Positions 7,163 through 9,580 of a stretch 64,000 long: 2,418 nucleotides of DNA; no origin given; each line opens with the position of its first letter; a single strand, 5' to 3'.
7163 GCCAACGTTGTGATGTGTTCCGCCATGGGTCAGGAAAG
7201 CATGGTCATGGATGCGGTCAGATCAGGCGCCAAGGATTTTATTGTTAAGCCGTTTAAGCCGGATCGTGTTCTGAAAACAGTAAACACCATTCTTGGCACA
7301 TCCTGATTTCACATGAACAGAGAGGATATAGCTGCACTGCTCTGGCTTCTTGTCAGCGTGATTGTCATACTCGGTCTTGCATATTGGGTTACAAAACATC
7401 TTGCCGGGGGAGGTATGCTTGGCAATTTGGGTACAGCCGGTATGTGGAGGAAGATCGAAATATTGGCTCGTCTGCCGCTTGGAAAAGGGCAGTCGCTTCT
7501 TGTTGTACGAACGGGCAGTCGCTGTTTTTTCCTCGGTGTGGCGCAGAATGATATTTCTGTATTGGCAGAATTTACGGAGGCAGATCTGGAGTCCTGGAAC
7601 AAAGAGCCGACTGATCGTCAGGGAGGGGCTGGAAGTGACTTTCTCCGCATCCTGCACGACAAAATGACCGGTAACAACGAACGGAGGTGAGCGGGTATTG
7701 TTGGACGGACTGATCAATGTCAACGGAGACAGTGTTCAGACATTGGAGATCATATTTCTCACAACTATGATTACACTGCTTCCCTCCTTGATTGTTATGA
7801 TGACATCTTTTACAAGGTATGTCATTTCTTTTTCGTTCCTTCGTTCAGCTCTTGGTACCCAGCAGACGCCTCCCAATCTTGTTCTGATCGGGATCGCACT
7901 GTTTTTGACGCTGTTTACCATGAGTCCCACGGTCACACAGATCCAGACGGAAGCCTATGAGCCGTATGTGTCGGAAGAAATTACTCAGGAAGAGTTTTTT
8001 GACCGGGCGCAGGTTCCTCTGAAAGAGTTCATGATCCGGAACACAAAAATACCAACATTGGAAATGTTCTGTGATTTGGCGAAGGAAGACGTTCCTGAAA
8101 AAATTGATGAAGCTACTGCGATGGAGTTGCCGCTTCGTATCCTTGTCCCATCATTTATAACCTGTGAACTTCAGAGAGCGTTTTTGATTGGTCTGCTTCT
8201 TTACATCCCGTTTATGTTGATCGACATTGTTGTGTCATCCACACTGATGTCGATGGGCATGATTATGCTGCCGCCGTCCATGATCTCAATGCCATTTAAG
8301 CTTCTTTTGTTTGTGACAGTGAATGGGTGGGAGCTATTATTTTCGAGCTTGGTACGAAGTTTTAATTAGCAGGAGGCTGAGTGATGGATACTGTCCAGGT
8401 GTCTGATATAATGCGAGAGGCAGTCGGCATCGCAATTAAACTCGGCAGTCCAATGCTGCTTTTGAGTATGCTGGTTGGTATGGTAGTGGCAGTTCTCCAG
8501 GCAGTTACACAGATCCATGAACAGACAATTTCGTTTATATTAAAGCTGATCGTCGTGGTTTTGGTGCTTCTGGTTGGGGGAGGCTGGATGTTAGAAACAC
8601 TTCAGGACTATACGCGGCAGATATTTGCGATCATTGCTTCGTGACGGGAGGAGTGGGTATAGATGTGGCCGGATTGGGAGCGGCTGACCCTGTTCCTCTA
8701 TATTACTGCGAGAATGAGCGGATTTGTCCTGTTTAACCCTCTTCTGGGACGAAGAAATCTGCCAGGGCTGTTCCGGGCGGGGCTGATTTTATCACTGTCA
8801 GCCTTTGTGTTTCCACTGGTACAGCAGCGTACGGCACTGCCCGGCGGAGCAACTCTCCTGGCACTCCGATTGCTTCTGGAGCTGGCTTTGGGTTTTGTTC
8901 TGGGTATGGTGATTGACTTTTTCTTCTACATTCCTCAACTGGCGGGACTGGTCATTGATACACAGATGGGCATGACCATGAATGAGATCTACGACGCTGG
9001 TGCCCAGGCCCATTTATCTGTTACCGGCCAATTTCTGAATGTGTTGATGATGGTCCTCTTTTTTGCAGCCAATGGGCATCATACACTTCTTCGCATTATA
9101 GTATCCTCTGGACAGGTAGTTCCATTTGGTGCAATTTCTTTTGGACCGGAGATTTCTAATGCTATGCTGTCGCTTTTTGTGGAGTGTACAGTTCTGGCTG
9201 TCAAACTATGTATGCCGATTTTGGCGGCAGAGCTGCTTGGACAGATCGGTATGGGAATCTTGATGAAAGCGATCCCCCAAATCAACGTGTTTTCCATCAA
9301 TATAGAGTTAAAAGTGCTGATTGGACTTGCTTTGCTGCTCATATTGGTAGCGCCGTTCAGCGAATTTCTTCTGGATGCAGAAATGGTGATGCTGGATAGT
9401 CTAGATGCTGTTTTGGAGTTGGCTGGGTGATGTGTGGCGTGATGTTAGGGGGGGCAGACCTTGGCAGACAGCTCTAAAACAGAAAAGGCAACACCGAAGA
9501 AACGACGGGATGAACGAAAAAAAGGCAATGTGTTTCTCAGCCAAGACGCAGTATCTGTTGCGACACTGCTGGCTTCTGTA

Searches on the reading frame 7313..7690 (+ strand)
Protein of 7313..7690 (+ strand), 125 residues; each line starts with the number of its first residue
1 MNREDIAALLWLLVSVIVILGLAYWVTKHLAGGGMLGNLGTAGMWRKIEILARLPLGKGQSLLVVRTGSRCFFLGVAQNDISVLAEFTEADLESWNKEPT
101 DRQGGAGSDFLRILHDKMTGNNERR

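Call 6: search_protein_families(library=pfam, proteins=[window:7313-7690:+], max_evalue=0.001)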
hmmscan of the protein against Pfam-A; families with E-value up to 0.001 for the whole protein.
window:7313-7690:+ (125 aa): 1 family
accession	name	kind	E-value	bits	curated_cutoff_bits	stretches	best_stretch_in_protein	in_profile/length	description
PF04347.18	FliO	-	3.6e-11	43.4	22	1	25-116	1-88/91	Flagellar biosynthesis protein, FliO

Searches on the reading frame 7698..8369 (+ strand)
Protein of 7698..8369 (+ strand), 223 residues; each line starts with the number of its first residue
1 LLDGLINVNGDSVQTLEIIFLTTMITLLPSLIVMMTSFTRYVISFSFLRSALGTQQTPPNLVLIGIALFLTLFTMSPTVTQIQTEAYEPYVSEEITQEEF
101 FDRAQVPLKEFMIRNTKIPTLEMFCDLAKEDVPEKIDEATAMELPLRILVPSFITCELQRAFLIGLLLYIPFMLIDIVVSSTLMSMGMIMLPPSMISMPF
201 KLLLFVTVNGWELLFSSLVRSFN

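Call 6: search_protein_families(library=pfam, proteins=[window:7698-8369:+], max_evalue=0.001)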
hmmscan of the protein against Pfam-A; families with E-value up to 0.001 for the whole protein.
window:7698-8369:+ (223 aa): 1 family
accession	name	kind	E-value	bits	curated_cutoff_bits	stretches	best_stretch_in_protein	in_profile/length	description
PF00813.25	FliP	-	3.2e-74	249.5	26.9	1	22-218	2-191/191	FliP family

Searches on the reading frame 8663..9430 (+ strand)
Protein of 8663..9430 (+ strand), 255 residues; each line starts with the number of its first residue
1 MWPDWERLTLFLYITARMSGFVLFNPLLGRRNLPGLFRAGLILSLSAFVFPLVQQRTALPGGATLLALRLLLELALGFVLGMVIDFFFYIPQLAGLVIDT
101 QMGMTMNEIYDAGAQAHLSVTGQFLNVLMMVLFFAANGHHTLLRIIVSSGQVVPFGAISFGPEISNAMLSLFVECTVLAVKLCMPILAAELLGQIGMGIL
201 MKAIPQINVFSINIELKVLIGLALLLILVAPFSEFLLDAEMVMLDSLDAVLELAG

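Call 6: search_protein_families(library=pfam, proteins=[window:8663-9430:+], max_evalue=0.001)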
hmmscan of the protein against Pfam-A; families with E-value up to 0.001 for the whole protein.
window:8663-9430:+ (255 aa): 1 family
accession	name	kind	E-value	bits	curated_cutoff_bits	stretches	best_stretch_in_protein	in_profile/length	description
PF01311.25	Bac_export_1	-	2.2e-50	171.8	27.8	1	9-236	2-223/230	Bacterial export proteins, family 1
